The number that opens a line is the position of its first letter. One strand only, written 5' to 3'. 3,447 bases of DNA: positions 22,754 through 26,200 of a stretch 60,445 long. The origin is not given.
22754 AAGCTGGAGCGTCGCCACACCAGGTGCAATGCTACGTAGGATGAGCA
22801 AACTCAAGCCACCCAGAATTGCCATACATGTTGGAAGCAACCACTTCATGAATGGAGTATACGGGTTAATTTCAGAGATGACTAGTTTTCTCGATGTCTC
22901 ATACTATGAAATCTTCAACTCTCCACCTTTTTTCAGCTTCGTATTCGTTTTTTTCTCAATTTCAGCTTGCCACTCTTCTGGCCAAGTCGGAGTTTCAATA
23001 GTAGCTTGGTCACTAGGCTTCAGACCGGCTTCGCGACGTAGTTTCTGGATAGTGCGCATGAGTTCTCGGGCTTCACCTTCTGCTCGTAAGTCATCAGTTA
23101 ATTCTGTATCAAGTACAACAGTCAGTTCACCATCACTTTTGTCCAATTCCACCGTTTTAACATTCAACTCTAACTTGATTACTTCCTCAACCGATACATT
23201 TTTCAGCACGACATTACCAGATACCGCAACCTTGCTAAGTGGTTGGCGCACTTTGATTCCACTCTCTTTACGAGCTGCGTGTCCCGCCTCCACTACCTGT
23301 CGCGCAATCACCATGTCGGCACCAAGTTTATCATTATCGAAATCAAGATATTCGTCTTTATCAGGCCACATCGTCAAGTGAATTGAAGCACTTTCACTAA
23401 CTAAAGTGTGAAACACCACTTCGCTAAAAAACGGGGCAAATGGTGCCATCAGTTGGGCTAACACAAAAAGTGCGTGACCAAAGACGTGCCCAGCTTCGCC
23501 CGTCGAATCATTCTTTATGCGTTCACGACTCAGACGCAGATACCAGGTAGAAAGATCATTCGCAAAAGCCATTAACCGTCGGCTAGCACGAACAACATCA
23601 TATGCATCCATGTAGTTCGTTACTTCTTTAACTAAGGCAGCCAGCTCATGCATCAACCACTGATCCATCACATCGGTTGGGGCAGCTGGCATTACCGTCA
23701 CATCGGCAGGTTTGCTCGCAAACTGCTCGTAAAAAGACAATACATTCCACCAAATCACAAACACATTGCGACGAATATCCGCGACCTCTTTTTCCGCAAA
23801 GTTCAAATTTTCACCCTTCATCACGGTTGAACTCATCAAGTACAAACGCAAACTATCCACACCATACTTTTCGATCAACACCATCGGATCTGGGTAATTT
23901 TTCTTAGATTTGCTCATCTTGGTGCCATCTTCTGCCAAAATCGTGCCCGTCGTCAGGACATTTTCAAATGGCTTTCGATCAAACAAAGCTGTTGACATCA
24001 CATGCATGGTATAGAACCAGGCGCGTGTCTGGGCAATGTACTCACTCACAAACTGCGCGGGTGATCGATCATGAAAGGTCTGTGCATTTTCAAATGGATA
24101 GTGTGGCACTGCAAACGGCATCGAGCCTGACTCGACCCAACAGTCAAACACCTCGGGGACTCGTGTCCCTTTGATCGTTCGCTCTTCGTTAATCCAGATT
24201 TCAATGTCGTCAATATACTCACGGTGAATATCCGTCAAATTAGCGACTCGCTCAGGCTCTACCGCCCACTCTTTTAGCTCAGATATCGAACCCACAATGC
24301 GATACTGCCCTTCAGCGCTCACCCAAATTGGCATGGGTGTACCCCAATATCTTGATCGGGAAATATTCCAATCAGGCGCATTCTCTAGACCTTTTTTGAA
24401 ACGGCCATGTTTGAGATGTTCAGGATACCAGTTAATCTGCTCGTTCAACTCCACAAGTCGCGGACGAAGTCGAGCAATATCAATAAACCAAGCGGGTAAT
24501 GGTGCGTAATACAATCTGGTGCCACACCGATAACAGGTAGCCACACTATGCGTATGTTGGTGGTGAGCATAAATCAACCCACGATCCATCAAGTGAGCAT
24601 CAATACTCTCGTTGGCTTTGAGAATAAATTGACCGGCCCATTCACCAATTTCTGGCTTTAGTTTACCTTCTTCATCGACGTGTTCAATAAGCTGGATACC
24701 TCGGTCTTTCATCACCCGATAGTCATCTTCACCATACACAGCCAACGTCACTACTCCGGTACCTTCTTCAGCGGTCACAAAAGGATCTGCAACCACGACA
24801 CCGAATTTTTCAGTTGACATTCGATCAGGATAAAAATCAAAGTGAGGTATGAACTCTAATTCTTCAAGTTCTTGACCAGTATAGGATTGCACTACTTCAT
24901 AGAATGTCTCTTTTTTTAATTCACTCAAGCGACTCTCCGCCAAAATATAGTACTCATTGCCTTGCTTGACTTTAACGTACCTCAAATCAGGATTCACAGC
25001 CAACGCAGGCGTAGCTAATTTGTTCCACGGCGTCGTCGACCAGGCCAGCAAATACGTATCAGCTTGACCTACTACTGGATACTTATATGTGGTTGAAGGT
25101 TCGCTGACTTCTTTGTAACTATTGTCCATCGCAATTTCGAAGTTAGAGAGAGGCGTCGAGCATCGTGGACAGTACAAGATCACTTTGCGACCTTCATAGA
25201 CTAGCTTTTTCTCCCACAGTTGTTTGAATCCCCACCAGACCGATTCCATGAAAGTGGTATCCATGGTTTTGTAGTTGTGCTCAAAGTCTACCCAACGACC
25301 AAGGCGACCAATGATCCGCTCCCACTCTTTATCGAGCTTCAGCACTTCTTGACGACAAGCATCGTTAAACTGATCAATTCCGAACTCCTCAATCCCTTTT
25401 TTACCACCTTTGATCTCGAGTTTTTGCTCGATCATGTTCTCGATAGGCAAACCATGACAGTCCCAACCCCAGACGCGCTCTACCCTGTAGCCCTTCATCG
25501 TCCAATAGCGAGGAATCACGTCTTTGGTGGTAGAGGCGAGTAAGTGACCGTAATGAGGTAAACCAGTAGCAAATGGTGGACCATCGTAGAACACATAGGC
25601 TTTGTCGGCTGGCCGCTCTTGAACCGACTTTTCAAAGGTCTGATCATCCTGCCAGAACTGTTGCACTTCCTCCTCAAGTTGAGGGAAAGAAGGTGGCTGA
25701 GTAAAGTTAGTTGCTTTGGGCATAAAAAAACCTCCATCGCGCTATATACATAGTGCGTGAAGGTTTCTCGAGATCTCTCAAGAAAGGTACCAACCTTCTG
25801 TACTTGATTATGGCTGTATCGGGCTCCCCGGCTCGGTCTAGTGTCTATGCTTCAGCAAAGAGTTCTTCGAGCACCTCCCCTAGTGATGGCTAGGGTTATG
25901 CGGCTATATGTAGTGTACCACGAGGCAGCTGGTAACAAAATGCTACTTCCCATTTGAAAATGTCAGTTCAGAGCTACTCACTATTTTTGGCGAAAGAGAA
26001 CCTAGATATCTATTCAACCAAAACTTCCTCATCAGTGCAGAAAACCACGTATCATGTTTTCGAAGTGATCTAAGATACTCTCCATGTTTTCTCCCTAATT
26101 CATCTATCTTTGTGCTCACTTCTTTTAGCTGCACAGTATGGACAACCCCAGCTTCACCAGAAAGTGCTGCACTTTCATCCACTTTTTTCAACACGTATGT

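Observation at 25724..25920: ileS T-box with an 18-nt Stem I presenting AUC in a terminal hexaloop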

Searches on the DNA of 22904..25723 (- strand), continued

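Call 52: search_with_rna_model(model_id=R1, sources=[L081, L082, L083, L084, L085, L086, L087, L088, L089, L090, L091, L092, L093, L094, L095, L096, L097, L098, L099, L100, L101, L102, L103, L104, L105, L106, L107, L108, L109, L110, L111, L112, L113, L114, L115, L116, L117, L118, L119, L120, L121, L122, L123, L124, L125, L126, L127, L128, L129, L130, L131, L132, L133, L134, L135, L136, L137, L138, L139, L140, L141, L142, L143, L144, L145, L146, L147, L148, L149, L150, L151, L152, L153, L154, L155, L156, L157, L158, L159, L160], max_evalue=0.01)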
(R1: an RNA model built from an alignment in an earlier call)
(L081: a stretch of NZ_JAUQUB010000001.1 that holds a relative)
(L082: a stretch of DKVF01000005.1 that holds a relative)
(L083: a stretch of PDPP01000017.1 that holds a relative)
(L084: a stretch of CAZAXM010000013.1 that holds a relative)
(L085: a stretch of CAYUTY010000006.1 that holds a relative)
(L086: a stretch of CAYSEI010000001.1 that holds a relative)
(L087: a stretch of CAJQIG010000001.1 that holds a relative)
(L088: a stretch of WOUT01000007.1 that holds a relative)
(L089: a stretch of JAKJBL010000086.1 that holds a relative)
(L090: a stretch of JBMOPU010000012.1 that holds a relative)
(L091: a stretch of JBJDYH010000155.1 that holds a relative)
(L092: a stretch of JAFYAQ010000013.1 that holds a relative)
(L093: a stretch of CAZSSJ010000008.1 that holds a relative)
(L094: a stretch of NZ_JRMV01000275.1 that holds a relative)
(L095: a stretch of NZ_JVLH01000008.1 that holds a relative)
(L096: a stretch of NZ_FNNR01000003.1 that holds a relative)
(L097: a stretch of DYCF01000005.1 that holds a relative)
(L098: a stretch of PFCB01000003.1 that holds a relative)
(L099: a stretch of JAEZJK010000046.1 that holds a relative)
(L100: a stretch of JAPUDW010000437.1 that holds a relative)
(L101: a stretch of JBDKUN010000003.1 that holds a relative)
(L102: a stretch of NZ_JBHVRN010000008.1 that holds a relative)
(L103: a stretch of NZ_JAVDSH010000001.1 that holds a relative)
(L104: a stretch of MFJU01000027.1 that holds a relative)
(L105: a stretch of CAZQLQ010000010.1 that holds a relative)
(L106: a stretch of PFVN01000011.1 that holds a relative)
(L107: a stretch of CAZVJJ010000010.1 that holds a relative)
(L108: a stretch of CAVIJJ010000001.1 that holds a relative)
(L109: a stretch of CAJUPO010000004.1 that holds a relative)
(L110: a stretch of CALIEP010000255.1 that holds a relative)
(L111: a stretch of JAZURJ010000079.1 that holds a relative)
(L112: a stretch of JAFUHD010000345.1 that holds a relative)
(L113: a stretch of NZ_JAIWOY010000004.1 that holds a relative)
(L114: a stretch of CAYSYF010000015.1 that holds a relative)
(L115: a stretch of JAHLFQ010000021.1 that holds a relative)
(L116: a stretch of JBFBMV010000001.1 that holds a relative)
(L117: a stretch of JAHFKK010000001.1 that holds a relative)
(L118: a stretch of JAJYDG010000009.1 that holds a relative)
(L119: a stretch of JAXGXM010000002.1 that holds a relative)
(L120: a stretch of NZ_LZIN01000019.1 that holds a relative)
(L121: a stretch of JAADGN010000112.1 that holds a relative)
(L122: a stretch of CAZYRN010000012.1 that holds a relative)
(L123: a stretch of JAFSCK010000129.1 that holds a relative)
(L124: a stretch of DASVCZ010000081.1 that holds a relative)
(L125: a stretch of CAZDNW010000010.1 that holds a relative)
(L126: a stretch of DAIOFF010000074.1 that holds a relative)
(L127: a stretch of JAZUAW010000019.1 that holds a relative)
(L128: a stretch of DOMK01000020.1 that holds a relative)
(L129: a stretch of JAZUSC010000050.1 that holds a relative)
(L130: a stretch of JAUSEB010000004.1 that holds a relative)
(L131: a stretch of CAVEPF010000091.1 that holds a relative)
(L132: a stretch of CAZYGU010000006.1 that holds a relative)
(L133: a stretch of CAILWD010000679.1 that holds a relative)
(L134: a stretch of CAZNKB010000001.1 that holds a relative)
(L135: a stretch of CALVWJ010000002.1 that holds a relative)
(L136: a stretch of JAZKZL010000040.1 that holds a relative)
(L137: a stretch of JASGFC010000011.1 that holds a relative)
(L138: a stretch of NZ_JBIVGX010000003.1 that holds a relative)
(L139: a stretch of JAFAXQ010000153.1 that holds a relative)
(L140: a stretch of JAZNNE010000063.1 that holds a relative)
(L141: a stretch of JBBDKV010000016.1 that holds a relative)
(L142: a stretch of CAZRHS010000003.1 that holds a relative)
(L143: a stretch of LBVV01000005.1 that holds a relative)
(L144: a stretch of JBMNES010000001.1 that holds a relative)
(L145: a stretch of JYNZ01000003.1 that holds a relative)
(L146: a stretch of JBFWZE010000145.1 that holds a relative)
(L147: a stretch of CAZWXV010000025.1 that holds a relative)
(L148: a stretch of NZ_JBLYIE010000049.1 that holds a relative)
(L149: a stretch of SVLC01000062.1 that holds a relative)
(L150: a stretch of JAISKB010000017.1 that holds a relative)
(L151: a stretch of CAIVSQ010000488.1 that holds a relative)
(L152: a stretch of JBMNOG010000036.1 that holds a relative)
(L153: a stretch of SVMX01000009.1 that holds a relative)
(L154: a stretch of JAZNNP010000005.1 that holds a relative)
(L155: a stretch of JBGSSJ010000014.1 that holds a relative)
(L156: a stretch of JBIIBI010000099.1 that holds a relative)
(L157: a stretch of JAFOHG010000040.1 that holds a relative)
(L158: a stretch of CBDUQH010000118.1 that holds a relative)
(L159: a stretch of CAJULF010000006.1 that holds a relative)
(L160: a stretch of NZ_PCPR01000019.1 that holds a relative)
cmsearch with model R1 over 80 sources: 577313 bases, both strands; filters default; matches with E-value up to 0.01: 65.
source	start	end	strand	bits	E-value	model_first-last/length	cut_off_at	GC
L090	1818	1922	-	86.9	1.3e-17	1-103/103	no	0.45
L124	2286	2398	-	82.1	1.7e-16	1-103/103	no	0.5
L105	3370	3475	-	79.5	6.8e-16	1-103/103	no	0.46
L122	4095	4218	-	77.8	1.7e-15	1-103/103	no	0.44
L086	7847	7941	-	74.4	1.1e-14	1-103/103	no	0.43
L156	2334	2430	-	73.5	1.6e-14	1-103/103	no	0.62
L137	5217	5319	-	73.1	2.1e-14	1-103/103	no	0.44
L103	3785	3902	+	70.8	7e-14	1-103/103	no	0.64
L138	4407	4522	+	70.4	9e-14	1-103/103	no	0.6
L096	675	792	+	70.3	9.5e-14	1-103/103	no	0.58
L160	5995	6112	-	68.4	2.6e-13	1-103/103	no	0.61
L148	5298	5416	+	67.6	4e-13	1-103/103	no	0.63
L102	738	855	+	65.3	1.3e-12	1-103/103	no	0.62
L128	567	712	+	65.2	1.4e-12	1-103/103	no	0.47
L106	4666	4761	-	64.2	2.5e-12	1-103/103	no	0.49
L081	4865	4974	-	63.9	2.8e-12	1-103/103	no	0.63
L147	2051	2170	+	63.5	3.5e-12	1-103/103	no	0.53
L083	5513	5616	+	63.2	4.2e-12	1-103/103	no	0.37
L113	5052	5165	-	62.5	6.1e-12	1-103/103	no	0.62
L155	7725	7819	+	61.6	1e-11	1-103/103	no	0.47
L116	1987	2109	+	61.1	1.3e-11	1-103/103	no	0.59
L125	6224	6340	-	58.9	4.1e-11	1-103/103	no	0.4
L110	782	892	-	58.7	4.7e-11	1-103/103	no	0.54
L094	4451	4561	-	57.7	8.2e-11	1-103/103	no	0.55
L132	7342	7450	-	57.7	8.2e-11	1-103/103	no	0.5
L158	728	860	-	57.1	1.1e-10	1-103/103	no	0.5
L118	4127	4234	+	56.8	1.3e-10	1-103/103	no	0.38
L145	2411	2523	+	55.8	2.2e-10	1-103/103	no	0.51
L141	7272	7402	+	55.7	2.4e-10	1-103/103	no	0.48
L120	6023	6130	-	55.2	3.1e-10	1-103/103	no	0.62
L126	2848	2933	-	55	3.5e-10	1-103/103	no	0.5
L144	2980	3063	-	52.8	1.1e-09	1-103/103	no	0.57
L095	3400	3522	-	52.4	1.4e-09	1-103/103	no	0.55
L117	7042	7134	+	52.4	1.4e-09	1-103/103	no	0.54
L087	2012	2116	-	52.1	1.7e-09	1-103/103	no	0.38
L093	2976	3092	+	51.4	2.3e-09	1-103/103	no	0.53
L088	364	448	-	50.6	3.6e-09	1-103/103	no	0.58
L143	302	507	+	50.5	3.7e-09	1-103/103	no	0.45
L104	5334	5446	+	47.8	1.6e-08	1-103/103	no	0.5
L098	3491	3686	-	46.8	2.7e-08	1-103/103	no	0.4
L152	433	542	+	42.9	2.3e-07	1-103/103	no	0.45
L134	606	684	-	36.6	6.5e-06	1-103/103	no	0.54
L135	4549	4651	-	34.5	2.1e-05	1-103/103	no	0.65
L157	1828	1940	+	32.8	5.1e-05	1-103/103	no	0.35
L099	554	651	-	31.2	0.00012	1-103/103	no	0.57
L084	1263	1336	+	30.6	0.00017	1-103/103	no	0.54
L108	2934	3038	+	29.7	0.00027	1-103/103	no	0.61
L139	1286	1371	+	29.3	0.00033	1-103/103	no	0.57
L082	612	734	+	28.6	0.00047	1-103/103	no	0.58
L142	1132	1236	-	28.4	0.00054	1-103/103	no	0.61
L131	2025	2146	-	27.4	0.0009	1-103/103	no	0.34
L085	7317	7414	-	27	0.0012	1-103/103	no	0.59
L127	1195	1286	-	26.5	0.0015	1-103/103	no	0.51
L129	7337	7458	-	26.5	0.0015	1-103/103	no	0.57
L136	293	436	+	26.4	0.0015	1-103/103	no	0.58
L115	7650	7738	-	25.9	0.0021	1-103/103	no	0.46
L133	1228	1324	+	25.4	0.0027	1-103/103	no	0.57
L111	6919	7051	-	24.9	0.0035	1-103/103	no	0.61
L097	7627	7760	+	24.7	0.0039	1-103/103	no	0.41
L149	3832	3923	+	24.7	0.004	1-103/103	no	0.59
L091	1255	1345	+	24.4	0.0047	1-103/103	no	0.56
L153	5440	5518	+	24.2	0.0051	1-103/103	no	0.53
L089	671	759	+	23.9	0.0061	1-103/103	no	0.54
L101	4309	4412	-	23.1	0.0094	1-103/103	no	0.56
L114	150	254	+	23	0.0099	1-103/103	no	0.57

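Call 56: search_with_rna_model(model_id=R1, sources=[L105, L117, L143, L104, L152, L145, L158, L134], max_evalue=0.01, show_alignments=8)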
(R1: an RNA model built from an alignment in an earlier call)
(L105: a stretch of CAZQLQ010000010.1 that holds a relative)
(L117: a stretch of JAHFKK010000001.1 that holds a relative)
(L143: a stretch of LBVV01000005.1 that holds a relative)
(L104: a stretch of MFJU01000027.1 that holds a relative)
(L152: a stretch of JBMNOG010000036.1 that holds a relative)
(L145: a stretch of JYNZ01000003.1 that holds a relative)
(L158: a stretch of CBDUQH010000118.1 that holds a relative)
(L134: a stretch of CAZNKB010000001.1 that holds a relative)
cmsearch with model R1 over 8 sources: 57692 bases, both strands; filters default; matches with E-value up to 0.01: 8.
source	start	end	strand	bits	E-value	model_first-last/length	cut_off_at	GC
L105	3370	3475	-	79.5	6.8e-17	1-103/103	no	0.46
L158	728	860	-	57.1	1.1e-11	1-103/103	no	0.5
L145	2411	2523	+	55.8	2.2e-11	1-103/103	no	0.51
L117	7042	7134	+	52.4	1.4e-10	1-103/103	no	0.54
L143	302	507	+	50.5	3.7e-10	1-103/103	no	0.45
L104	5334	5446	+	47.8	1.6e-09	1-103/103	no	0.5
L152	433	542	+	42.9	2.3e-08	1-103/103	no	0.45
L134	606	684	-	36.6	6.5e-07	1-103/103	no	0.54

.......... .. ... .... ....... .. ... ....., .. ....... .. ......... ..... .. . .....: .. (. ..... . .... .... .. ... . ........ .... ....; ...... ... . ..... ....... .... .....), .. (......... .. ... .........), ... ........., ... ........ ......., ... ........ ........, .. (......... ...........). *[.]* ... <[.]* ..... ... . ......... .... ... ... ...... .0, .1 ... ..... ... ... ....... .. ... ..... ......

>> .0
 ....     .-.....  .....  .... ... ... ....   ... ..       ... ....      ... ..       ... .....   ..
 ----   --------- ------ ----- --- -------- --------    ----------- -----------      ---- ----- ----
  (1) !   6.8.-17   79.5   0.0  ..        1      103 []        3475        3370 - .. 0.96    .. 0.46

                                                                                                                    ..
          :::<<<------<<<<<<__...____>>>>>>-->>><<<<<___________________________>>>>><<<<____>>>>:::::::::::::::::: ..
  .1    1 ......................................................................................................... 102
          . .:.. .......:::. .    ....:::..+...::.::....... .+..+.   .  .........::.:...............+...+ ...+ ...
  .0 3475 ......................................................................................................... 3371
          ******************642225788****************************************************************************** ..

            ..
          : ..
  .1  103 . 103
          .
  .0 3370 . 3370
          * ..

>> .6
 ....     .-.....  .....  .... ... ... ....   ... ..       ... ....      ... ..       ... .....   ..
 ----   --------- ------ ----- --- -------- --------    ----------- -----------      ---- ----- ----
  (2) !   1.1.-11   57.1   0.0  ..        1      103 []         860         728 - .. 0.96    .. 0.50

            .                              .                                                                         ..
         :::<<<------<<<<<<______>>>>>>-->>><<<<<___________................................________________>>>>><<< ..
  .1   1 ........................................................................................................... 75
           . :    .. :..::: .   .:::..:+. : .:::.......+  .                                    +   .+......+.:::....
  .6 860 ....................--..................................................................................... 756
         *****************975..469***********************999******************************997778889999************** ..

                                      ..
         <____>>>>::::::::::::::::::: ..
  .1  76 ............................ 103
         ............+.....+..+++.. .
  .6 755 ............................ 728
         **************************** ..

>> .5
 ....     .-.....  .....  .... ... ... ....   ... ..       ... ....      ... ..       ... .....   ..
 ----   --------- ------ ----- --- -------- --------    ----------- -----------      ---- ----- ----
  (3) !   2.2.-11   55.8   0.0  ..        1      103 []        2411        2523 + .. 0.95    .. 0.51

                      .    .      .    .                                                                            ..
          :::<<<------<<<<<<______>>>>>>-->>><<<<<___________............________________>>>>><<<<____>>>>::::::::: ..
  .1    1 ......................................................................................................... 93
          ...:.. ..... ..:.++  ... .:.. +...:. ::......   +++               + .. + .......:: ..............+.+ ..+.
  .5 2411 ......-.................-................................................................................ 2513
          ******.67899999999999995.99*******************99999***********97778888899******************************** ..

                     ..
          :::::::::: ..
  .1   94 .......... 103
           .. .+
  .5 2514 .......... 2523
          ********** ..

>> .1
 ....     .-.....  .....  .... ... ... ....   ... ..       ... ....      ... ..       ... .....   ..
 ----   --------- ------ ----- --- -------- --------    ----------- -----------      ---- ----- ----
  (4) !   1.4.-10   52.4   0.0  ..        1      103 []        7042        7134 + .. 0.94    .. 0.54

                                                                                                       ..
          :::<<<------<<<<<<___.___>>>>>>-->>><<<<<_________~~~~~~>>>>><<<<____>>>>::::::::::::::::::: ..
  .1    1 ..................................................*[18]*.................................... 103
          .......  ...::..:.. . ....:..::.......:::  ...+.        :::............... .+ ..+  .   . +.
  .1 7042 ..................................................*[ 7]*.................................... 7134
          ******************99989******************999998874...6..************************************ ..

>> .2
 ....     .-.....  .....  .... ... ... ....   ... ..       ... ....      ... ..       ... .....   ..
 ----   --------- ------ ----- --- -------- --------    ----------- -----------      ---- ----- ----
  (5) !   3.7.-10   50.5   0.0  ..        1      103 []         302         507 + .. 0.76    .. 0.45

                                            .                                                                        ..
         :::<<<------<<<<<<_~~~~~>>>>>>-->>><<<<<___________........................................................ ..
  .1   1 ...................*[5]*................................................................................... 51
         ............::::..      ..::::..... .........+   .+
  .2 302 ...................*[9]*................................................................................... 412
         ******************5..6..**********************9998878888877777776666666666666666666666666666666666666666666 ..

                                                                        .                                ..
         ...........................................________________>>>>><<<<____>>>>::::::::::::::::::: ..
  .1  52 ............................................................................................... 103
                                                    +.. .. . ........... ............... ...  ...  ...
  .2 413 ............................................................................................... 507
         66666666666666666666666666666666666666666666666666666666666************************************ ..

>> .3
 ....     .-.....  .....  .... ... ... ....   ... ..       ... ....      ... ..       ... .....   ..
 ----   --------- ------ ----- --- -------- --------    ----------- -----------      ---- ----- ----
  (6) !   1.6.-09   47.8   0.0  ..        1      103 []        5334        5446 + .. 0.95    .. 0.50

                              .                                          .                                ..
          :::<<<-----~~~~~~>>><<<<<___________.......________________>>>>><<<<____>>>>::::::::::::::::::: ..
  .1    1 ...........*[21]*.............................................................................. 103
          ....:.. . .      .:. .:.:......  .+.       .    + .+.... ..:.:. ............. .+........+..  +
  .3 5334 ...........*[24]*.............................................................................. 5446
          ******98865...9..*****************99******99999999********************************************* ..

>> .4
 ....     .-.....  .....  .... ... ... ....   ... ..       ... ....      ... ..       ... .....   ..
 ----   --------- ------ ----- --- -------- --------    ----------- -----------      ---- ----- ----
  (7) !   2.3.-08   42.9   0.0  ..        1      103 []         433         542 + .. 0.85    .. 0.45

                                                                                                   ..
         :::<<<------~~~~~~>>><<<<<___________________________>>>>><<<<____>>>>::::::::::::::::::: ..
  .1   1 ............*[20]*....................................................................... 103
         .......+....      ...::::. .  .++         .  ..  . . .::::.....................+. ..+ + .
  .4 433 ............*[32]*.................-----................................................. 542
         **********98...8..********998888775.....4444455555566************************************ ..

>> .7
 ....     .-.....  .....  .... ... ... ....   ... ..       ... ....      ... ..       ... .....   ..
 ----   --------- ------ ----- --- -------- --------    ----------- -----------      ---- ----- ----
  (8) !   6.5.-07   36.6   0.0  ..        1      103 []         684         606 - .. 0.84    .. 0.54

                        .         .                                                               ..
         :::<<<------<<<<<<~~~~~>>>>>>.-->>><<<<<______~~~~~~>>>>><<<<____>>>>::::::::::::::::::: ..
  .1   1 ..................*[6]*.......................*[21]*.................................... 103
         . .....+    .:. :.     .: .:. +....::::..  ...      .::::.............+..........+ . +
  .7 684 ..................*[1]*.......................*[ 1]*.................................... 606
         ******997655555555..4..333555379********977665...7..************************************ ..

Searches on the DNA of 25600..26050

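Call 5: search_rna_families(source=window, start=25600, end=26050, threshold=evalue, max_evalue=10, show_alignments=5)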
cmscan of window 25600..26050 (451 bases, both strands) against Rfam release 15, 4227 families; matches with E-value up to 10: 1.
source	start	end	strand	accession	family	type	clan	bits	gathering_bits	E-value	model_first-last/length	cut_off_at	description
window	25936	26005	-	RF02042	HOTTIP_3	Gene; lncRNA;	-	6.8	50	2.5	287-353/353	no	HOXA transcript at the distal tip, conserved region 3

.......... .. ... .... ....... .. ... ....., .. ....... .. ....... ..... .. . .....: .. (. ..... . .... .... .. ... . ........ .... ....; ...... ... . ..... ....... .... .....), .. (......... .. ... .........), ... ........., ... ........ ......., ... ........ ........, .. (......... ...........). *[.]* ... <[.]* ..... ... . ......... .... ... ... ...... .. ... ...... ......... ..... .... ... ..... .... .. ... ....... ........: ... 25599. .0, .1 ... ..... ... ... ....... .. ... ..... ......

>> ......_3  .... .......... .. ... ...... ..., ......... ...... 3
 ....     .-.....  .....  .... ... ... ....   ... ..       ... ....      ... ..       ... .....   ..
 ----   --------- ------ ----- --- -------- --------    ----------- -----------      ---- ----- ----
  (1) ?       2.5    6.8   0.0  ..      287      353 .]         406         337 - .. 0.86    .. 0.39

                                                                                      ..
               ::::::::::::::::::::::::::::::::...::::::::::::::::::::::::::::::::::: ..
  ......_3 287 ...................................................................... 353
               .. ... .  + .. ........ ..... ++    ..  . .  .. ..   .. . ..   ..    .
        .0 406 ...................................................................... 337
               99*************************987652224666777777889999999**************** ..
